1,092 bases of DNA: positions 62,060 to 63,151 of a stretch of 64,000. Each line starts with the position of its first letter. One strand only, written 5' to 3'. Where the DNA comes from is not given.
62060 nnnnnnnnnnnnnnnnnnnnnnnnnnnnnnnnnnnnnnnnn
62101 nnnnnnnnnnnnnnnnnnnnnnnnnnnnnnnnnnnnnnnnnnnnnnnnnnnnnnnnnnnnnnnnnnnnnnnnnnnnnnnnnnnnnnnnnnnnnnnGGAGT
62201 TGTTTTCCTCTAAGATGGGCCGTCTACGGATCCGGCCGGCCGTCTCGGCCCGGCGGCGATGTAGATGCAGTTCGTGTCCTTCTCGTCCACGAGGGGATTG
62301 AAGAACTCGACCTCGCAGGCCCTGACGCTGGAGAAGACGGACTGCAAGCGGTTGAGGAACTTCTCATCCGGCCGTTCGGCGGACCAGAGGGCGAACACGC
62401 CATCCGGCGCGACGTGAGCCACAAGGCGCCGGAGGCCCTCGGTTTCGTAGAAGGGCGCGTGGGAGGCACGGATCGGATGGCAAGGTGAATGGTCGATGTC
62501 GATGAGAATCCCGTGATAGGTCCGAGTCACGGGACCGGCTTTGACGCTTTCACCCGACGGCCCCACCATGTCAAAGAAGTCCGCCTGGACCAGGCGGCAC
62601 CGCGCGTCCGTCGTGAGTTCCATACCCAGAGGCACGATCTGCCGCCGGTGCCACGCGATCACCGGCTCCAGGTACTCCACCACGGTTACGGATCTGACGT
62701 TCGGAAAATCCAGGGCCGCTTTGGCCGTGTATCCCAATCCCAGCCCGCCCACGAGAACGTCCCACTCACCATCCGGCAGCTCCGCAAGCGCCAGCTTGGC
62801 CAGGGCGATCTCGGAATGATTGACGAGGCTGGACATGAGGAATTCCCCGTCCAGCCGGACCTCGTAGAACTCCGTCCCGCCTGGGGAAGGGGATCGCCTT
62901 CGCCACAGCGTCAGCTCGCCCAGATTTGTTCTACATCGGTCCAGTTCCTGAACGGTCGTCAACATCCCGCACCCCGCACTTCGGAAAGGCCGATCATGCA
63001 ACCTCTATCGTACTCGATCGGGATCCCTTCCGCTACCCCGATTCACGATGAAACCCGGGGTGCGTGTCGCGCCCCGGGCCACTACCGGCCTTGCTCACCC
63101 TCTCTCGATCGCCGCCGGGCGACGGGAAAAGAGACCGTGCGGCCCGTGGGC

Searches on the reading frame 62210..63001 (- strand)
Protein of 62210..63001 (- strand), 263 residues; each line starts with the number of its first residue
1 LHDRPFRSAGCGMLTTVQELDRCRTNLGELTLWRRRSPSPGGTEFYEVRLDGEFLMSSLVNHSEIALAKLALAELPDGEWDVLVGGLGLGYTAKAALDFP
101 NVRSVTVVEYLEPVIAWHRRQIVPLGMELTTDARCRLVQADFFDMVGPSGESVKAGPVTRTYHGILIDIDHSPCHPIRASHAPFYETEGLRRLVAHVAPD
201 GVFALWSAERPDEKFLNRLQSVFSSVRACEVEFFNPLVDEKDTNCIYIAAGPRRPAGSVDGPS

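Call 12: search_protein_families(library=pfam, proteins=[window:62210-63001:-])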
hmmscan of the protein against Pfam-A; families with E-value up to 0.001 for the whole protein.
window:62210-63001:- (263 aa): 0 families

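Call 69: find_encoding_contigs(protein=window:62210-62965:-, flank=10000, max_places=3)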
Protein window:62210-62965:- (251 aa): 9 contigs read that carry it; 3 places shown.
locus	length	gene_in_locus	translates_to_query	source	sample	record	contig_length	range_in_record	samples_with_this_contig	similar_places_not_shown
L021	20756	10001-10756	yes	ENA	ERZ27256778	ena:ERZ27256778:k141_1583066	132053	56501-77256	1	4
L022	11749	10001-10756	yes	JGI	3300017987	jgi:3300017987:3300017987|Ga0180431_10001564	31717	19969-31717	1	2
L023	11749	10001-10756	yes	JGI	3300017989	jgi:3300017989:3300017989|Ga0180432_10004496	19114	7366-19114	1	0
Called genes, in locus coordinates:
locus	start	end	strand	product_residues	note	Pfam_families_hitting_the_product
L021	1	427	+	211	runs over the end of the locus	-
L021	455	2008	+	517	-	PF13174:TPR_6 (faint), PF03130:HEAT_PBS (faint), PF13646:HEAT_2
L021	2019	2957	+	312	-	PF13646:HEAT_2 (weak)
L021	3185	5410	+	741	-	PF06452:CBM9_1, PF19313:DUF5916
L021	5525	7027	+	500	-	PF13231:PMT_2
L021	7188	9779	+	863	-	PF06452:CBM9_1, PF19313:DUF5916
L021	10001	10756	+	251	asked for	-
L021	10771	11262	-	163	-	PF01613:Flavin_Reduct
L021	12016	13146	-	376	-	PF12679:ABC2_membrane_2, PF12698:ABC2_membrane_3, PF01061:ABC2_membrane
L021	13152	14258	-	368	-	PF12679:ABC2_membrane_2, PF12698:ABC2_membrane_3, PF01061:ABC2_membrane, PF12730:ABC2_membrane_4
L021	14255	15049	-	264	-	PF00005:ABC_tran, PF13304:AAA_21 (weak)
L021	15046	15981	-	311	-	PF00005:ABC_tran, PF13304:AAA_21 (faint)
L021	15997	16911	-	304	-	-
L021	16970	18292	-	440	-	PF02321:OEP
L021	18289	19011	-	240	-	PF00440:TetR_N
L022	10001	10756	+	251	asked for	-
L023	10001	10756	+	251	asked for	-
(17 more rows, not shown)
